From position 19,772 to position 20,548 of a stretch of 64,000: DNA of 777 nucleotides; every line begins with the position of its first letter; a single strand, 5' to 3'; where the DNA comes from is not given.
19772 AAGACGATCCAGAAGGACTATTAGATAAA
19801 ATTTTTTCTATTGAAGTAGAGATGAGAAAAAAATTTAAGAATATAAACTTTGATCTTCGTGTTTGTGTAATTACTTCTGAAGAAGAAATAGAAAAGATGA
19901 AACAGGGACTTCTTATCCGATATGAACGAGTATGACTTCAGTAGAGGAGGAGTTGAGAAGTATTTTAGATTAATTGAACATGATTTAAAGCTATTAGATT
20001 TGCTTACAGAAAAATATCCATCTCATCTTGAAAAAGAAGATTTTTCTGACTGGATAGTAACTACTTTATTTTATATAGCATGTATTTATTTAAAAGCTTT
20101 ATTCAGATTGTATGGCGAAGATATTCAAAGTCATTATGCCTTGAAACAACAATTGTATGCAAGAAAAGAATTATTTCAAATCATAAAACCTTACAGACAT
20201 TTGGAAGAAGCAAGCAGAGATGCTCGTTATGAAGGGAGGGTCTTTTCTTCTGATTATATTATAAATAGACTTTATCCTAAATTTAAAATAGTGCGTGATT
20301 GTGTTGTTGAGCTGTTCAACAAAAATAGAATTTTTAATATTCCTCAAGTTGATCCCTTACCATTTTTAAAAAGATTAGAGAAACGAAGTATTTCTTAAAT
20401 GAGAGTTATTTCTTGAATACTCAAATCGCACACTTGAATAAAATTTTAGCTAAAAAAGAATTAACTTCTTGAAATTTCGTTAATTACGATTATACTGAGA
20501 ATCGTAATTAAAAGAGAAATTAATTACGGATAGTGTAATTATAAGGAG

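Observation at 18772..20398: Three-gene uncharacterised cassette inserted immediately 3' of tRNA-Gln behind a 400-bp AT-rich gap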

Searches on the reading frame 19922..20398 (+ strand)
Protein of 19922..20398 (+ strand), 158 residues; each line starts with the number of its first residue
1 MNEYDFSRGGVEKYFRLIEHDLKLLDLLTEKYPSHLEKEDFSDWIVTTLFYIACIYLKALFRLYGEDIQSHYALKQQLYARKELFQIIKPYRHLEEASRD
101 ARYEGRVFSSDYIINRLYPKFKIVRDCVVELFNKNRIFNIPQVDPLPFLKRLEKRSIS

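Call 5: search_protein_families(library=pfam, proteins=[window:19922-20398:+], max_evalue=1)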
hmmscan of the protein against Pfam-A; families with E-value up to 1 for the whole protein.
window:19922-20398:+ (158 aa): 2 families
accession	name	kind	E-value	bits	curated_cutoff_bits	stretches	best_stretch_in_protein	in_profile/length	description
PF05168.19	HEPN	-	0.013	16.1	22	1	36-111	18-97/117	HEPN domain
PF02949.25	7tm_6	-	0.11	12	25.8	1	44-100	134-192/313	7tm Odorant receptor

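Call 6: search_protein_families(library=padloc, proteins=[window:19922-20398:+], max_evalue=1)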
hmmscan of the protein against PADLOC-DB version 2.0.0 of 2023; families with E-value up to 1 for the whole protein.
window:19922-20398:+ (158 aa): 0 families

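Call 7: search_protein_families(library=ncbifam, proteins=[window:19922-20398:+], max_evalue=1)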
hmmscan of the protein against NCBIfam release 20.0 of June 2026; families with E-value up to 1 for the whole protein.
window:19922-20398:+ (158 aa): 1 family
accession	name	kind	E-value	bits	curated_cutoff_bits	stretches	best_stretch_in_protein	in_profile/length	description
NF007982.1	PRK10710.1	equivalog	0.0083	15.7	380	1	102-136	169-203/235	envelope stress response regulator BaeR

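Call 8: search_protein_families(library=phrogs, proteins=[window:19922-20398:+], max_evalue=1)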
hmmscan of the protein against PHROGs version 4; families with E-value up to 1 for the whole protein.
window:19922-20398:+ (158 aa): 2 families
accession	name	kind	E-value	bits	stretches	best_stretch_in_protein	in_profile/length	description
phrog_20535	-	unknown function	0.24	12.7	1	50-85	23-59/69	-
phrog_20159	-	transcription regulation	0.28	12.5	1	81-131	10-59/112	transcriptional repressor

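Call 10: search_solved_structures(query=window:19922-20398:+, max_evalue=10)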
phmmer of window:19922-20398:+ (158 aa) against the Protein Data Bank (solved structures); distinct sequences matched with E-value up to 10: 1.
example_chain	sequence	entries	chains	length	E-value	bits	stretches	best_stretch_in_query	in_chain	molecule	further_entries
4b09_A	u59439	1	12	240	0.12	15.4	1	103-142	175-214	TRANSCRIPTIONAL REGULATORY PROTEIN BAER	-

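Call 11: find_homologous_proteins(query=window:19922-20398:+, max_evalue=0.001)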
Query window:19922-20398:+ (158 aa): 34 proteins with E <= 0.001 among 76 candidates.
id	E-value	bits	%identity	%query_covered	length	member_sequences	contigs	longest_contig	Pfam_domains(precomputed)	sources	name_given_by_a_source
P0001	1.3e-97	342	97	100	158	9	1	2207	-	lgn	-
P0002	2.8e-69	250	80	91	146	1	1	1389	-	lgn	-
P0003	3.9e-65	236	75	89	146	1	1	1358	-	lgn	-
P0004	2.3e-64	234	73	92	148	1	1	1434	-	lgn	-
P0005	1.5e-53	199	62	91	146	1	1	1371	-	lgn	-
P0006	2.9e-51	191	60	92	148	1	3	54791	-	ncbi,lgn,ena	ncbi:MAG: hypothetical protein AABY84_12170 [Candidatus Firestonebacteria bacterium]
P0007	4.4e-51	191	58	91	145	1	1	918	-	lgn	-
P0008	6.8e-51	190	59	91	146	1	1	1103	-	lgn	-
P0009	9.4e-51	190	62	92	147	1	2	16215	-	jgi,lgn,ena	-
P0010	2.3e-50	188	59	91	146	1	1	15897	-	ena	-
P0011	9.0e-50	186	59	91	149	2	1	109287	-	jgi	-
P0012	5.7e-49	184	59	91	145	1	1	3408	-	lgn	-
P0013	6.2e-48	181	60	90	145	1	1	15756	-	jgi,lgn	-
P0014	8.1e-48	180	56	90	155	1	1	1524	-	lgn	-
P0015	8.3e-48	180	60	89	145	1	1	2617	-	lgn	-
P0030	1.7e-34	137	47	89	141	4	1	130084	-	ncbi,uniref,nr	ncbi:glyceraldehyde-3-phosphate dehydrogenase/erythrose-4-phosphate dehydrogenase [Candidatus Scalin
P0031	3.1e-34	136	48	89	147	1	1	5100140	-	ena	-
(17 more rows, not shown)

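Call 14: find_encoding_contigs(protein=P0006, flank=5000, max_places=3)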
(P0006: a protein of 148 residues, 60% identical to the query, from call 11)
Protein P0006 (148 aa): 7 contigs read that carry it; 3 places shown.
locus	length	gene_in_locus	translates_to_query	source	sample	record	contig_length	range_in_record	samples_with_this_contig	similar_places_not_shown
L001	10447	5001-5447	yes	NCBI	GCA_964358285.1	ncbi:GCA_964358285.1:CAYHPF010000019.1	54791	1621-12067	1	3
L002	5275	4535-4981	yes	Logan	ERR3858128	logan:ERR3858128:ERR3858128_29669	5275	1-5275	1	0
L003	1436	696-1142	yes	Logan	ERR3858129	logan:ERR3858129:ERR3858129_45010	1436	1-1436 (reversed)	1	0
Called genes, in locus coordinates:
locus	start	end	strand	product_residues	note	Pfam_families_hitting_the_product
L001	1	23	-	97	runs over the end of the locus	PF13248:Zn_ribbon_3 (weak)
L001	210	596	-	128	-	PF13683:rve_3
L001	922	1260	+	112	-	PF24250:HVO_2718 (weak), PF13560:HTH_31, PF12844:HTH_19, PF01381:HTH_3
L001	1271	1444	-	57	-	-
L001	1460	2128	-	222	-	PF12705:PDDEXK_1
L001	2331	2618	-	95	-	-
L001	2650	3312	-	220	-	PF13599:Pentapeptide_4 (weak), PF00805:Pentapeptide (weak), PF13576:Pentapeptide_3 (faint), PF00805:Pentapeptide (weak)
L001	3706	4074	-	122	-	-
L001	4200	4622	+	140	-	PF22091:DUF6941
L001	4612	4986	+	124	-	-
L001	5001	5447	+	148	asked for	-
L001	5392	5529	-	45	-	-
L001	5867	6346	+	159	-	PF21982:RecX_HTH1, PF02631:RecX_HTH2, PF21981:RecX_HTH3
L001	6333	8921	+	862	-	PF01411:tRNA-synt_2c, PF07973:tRNA_SAD, PF02272:DHHA1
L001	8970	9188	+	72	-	-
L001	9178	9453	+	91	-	PF05015:HigB-like_toxin (weak)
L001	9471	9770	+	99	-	PF05597:Phasin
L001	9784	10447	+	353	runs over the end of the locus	PF01103:Omp85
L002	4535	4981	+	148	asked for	-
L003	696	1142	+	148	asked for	-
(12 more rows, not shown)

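Call 15: find_encoding_contigs(protein=P0011, flank=5000, max_places=3)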
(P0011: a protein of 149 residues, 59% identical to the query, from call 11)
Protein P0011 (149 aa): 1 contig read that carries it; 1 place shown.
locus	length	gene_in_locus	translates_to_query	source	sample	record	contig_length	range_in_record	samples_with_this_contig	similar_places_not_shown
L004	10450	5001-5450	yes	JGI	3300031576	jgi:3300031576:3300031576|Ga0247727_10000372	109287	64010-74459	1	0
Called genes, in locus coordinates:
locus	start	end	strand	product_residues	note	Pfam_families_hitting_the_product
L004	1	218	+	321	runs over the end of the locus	PF02729:OTCace_N, PF00185:OTCace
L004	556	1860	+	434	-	PF01979:Amidohydro_1, PF12890:DHOase, PF07969:Amidohydro_3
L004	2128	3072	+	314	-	PF13289:SIR2_2 (faint)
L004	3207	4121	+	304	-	PF01180:DHO_dh, PF03060:NMO (weak), PF00977:His_biosynth (weak)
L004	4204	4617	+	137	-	PF22091:DUF6941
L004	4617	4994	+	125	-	-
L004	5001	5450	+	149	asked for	-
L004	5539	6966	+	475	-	PF02646:RmuC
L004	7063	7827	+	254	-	PF22187:DUF6946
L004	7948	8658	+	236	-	PF00215:OMPdecase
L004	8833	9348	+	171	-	-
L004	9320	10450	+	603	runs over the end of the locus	PF05157:MshEN, PF13604:AAA_30 (faint), PF00437:T2SSE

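Call 20: find_encoding_contigs(protein=P0030, flank=5000, max_places=2)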
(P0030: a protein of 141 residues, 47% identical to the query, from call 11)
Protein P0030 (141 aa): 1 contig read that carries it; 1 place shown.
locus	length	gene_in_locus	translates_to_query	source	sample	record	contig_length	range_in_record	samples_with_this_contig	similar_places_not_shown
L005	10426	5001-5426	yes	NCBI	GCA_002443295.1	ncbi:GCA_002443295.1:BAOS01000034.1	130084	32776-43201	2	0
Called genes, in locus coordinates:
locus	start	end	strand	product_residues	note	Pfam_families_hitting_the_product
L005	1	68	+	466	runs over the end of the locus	PF00515:TPR_1 (faint), PF07719:TPR_2 (faint), PF13414:TPR_11 (faint), PF13432:TPR_16 (faint), PF13181:TPR_8 (weak), PF03781:FGE-sulfatase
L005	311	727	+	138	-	-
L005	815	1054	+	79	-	-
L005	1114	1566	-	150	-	-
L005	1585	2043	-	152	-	PF01322:Cytochrom_C_2 (weak)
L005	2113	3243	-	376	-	PF00557:Peptidase_M24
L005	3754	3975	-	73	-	-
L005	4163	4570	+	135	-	PF22091:DUF6941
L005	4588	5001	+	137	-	-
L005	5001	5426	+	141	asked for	-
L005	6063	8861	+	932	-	PF13482:RNase_H_2, PF03050:DDE_Tnp_IS66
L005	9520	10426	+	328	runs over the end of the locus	PF01446:Rep_1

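Call 21: find_encoding_contigs(protein=P0031, flank=5000, max_places=2)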
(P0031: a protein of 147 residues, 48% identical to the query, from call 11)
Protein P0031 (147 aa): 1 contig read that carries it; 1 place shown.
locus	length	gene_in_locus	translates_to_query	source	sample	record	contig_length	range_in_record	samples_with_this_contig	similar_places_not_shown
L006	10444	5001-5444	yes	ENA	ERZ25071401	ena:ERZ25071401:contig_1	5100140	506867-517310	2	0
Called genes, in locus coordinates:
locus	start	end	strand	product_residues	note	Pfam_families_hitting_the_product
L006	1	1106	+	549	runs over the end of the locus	PF27154:ORF11_beta (weak)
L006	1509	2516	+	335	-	PF01609:DDE_Tnp_1 (weak), PF13751:DDE_Tnp_1_6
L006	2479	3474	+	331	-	PF13384:HTH_23 (weak), PF13565:HTH_32 (faint), PF13551:HTH_29, PF13592:HTH_33, PF13358:DDE_3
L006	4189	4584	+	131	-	PF22091:DUF6941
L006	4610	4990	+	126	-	-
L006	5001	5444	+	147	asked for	-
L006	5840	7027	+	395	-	-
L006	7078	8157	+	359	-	PF13565:HTH_32 (faint), PF13384:HTH_23 (weak), PF13551:HTH_29, PF13592:HTH_33, PF13358:DDE_3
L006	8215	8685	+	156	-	-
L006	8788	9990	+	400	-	PF07592:DDE_Tnp_ISAZ013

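Call 23: search_solved_structures(query=A3, max_evalue=10, show_alignments=2)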
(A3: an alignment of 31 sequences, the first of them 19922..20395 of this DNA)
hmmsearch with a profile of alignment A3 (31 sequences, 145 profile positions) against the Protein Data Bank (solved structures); distinct sequences matched with E-value up to 10: 13.
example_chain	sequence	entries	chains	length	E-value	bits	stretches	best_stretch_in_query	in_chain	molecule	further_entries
7aoi_XR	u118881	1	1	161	0.22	14.5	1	81-116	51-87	Lipase (Class 3)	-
1n7r_A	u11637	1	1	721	0.96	12.5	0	27-66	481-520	HYALURONIDASE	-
1n7q_A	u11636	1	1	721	0.96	12.5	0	27-66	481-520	HYALURONIDASE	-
1n7p_A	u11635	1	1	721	1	12.4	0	27-66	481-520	HYALURONIDASE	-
1n7n_A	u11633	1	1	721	1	12.4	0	27-66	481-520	HYALURONIDASE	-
1n7o_A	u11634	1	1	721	1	12.4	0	27-66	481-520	hyaluronidase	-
1loh_A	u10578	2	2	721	1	12.4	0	27-66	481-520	Hyaluronate Lyase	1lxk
1ojm_A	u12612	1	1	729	1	12.4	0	27-66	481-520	HYALURONATE LYASE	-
1ojo_A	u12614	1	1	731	1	12.4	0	27-66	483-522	HYALURONATE LYASE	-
1ojn_A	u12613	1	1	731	1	12.4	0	27-66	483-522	HYALURONATE LYASE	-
1c82_A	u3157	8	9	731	1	12.4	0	27-66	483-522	HYALURONATE LYASE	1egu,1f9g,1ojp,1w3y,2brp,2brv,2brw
6yxx_ES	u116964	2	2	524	1.4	12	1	82-116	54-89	Lipase (Class 3) | mt-LAF18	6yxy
4oyd_B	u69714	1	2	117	5.1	10.1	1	65-103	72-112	Computationally designed Inhibitor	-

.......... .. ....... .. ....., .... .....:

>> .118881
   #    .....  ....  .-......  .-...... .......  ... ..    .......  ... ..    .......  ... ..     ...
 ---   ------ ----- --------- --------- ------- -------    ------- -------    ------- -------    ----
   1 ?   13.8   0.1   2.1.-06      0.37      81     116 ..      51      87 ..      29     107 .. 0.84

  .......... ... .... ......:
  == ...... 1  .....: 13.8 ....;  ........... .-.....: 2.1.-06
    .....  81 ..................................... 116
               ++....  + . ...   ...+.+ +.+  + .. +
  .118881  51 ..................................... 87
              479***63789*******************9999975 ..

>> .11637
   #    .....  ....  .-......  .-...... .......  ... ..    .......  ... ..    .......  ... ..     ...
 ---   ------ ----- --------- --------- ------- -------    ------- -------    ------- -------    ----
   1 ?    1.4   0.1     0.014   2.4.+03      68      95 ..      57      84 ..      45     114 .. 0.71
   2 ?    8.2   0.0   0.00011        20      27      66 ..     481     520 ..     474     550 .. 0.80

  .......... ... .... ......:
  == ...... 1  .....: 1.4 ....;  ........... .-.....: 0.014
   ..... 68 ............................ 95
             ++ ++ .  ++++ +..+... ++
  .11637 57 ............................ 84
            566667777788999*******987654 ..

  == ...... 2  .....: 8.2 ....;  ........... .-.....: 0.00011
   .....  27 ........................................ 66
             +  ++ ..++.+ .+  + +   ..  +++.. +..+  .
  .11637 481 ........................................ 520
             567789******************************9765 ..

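Call 24: search_protein_families(library=pfam, alignment_id=A3, max_evalue=1)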
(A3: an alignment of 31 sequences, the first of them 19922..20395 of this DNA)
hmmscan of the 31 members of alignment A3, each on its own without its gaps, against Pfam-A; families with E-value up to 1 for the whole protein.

A. member 1, window:19922-20395:+ (158 aa): 2 families
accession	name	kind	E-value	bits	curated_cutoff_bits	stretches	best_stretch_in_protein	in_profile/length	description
PF05168.19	HEPN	-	0.013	16.1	22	1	36-111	18-97/117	HEPN domain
PF02949.25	7tm_6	-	0.11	12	25.8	1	44-100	134-192/313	7tm Odorant receptor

B. families by the number of members that match (of 31 scanned): 14 families
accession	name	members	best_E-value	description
PF05168.19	HEPN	19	0.00025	HEPN domain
PF11633.14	bCoV_SUD_M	2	0.069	Betacoronavirus single-stranded poly(A) binding domain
PF15131.11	DUF4567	1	0.01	Domain of unknown function (DUF4567)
PF24766.1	DUF7699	1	0.024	Domain of unknown function (DUF7699)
PF20716.2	ATPTG10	1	0.067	ATPTG10-like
PF19427.5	Insc_C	1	0.096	Protein inscuteable C-terminal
PF02949.25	7tm_6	1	0.11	7tm Odorant receptor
PF24985.1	DUF7775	1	0.11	Domain of unknown function (DUF7775)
PF03127.19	GAT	1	0.14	GAT domain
PF09798.14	LCD1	1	0.14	DNA damage checkpoint protein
PF11214.13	Med2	1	0.14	Mediator complex subunit 2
PF04822.18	Takusan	1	0.14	Takusan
PF06680.16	DUF1181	1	0.15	Protein of unknown function (DUF1181)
PF16399.11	Aquarius_N_1st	1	0.18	Intron-binding protein aquarius N-terminal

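Call 33: find_related_loci(query=A3, collection=genome_contigs, flank=8000)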
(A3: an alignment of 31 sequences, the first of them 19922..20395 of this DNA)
Query A3 (158 aa) in genome_contigs; peptide patterns used: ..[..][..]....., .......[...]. (x = any residue, [..] = any of these).
26 stretches matched a pattern; 6 encode a relative of the query (tblastn E <= 1e-3); 6 distinct loci.
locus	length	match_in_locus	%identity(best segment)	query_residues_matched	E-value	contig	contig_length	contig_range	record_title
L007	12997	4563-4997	60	9-153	1e-55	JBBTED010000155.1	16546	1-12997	MAG: Candidatus Firestonebacteria bacterium isolate H52-bin162_1 H52_bin162_1_000000000155, whole genome shotgun sequenc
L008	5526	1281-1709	52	11-152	5e-49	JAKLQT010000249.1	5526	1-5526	MAG: Candidatus Omnitrophota bacterium isolate bin S2.42 k141_660600, whole genome shotgun sequence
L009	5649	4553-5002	52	11-158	2e-47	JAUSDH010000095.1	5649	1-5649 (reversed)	MAG: Candidatus Brocadiaceae bacterium isolate E14_concoct.bin.99 E14_k141_1453891, whole genome shotgun sequence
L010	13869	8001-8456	47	9-158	7e-45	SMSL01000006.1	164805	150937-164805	Candidatus Brocadiaceae bacterium S225 S225a_contig00006, whole genome shotgun sequence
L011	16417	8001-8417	46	11-149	1e-36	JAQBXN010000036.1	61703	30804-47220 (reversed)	MAG: Planctomycetota bacterium isolate casp150-mb.279 NODE_1193_length_61703_cov_0.370025, whole genome shotgun sequence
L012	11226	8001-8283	41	52-145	2e-11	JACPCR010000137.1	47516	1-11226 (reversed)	MAG: Planctomycetota bacterium isolate NC_groundwater_288_Ag_S-0.65um_63_14 S6_GD2017_2_S65_scaffold_995, whole genome s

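Call 36: find_encoding_contigs(protein=window:19922-20398:+, flank=10000, max_places=6)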
Protein window:19922-20398:+ (158 aa): no gene with exactly this product is on record in the collection.

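Call 44: predict_structure(alignment_id=A3)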
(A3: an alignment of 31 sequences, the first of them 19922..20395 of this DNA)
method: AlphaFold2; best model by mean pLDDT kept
length: 158 residues; sequences in the alignment: 31
mean_pLDDT: 93.6   pTM: 0.88
mean pLDDT of the five models: 93.6, 93.3, 93.0, 92.8, 91.7
residues with pLDDT >= 90: 143; 70-90: 5; 50-70: 8; < 50: 2
segments of 3 or more residues with pLDDT < 50: none
pLDDT, mean of each block of 10 residues (from residue 1): 61 97 98 93 98 98 93 95 97 98 96 98 98 96 98 82
secondary structure, 60 per line:
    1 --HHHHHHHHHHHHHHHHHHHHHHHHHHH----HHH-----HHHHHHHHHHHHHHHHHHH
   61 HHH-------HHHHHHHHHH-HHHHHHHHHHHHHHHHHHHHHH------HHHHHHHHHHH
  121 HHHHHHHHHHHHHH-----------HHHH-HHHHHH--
elements in order: H3-29 H42-63 H71-80 H82-103 H110-134 H146-149 H151-156

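Call 47: fold_search(model_id=the predicted structure, library=pdb)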
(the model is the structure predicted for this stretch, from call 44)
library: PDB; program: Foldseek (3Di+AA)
matches with E <= 10: 295; with E <= 0.001: 0
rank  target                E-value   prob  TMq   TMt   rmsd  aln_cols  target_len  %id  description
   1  2hsb                  2.0e-02  1.00  0.60  0.73   4.4       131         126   18  Crystal structure of a hepn domain containing protein (af_0298) from archaeoglobus fulgidus at 1.95 A resolution (released 2006-08-15)
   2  8yuf_B                3.8e-01  0.72  0.39  0.44  14.2       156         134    8  Crystal structure of HEPN (Q64A) toxin (released 2025-04-02)
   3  1ufb_A                4.0e-01  0.85  0.43  0.52  10.7       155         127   12  Crystal structure of TT1696 from Thermus thermophilus HB8 (released 2003-11-28)
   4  8yuf_A                5.1e-01  0.63  0.38  0.43  14.3       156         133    8  Crystal structure of HEPN (Q64A) toxin (released 2025-04-02)
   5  1wol                  5.3e-01  0.85  0.44  0.54   7.1       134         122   15  Crystal Structure of ST0689, an archaeal HEPN homologue (released 2005-11-22)
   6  3o10_A                6.8e-01  0.60  0.40  0.45  11.2       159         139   12  Crystal structure of the HEPN domain from human sacsin (released 2011-03-30)
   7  8xeh_B                7.1e-01  0.44  0.35  0.40  11.5       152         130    9  Crystal structure of HEPN-MNT complex (released 2024-12-18)
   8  8xdj_C                7.1e-01  0.41  0.35  0.40  12.4       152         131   11  Crystal structure of AMPylated HEPN toxin (released 2024-12-18)
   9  8xdj_A                7.5e-01  0.54  0.38  0.44  11.9       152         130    9  Crystal structure of AMPylated HEPN toxin (released 2024-12-18)
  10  7bxo_F                8.7e-01  0.85  0.49  0.57   5.5       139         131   12  Crystal structure of the toxin-antitoxin with AMP-PNP (released 2020-09-30)
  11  3o10_C                8.7e-01  0.85  0.51  0.57   5.2       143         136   11  Crystal structure of the HEPN domain from human sacsin (released 2011-03-30)
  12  8sjf                  8.7e-01  0.20  0.25  0.32   9.2       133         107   14  Apo Structure of Computationally Designed Homotrimer Tet4 (released 2023-07-05)
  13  9esb_B                9.1e-01  0.25  0.35  0.17  17.3       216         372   12  Holo IDO with a bound inhibitor (released 2025-03-05)
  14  6zpp                  9.6e-01  0.51  0.41  0.41  13.1       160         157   12  g7941: a virulence factor from Drechmaria coniospora (released 2022-01-19)
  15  9dbj_C                9.6e-01  0.35  0.34  0.27  10.4       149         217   17  Structure of Hailong HalB R164A mutant with non-hydrolyzable dATP (released 2025-05-07)
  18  4nqf_A                1.1e+00  0.69  0.46  0.49   7.1       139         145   15  Crystal structure of HEPN domain protein (released 2014-03-26)
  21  8xeh_D                1.2e+00  0.38  0.37  0.44  11.0       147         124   10  Crystal structure of HEPN-MNT complex (released 2024-12-18)
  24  7bxo_D                1.3e+00  0.69  0.46  0.53   6.0       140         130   11  Crystal structure of the toxin-antitoxin with AMP-PNP (released 2020-09-30)
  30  7bxo_G                1.6e+00  0.69  0.47  0.54   5.1       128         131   11  Crystal structure of the toxin-antitoxin with AMP-PNP (released 2020-09-30)
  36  5yep_B                1.7e+00  0.63  0.50  0.57   5.5       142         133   12  Crystal structure of SO_3166-SO_3165 from Shewanella oneidensis (released 2018-03-28)
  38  4nqf_B                1.8e+00  0.77  0.52  0.54   5.1       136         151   15  Crystal structure of HEPN domain protein (released 2014-03-26)
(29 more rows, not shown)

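Call 59: find_related_loci(query=A3, collection=viral_contigs, flank=8000)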
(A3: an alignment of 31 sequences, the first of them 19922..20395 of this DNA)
Query A3 (158 aa) in viral_contigs; peptide patterns used: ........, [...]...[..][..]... (x = any residue, [..] = any of these).
19 stretches matched a pattern, but none encodes a relative of the query by tblastn (E <= 1e-3).

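Call 83: search_protein_families(library=padloc, alignment_id=A3, max_evalue=1)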
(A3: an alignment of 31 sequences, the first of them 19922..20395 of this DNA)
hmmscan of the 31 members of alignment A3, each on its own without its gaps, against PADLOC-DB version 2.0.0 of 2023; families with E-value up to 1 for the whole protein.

A. member 1, window:19922-20395:+ (158 aa): 0 families

B. families by the number of members that match (of 31 scanned): 3 families
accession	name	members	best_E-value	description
PDLC04067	SduA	1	0.017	-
PDLC01907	CARF5--CARF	1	0.02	-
PDLC00929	Cas1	1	0.04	"CRISPR-associated endonuclease Cas1, subtype PREFRAN"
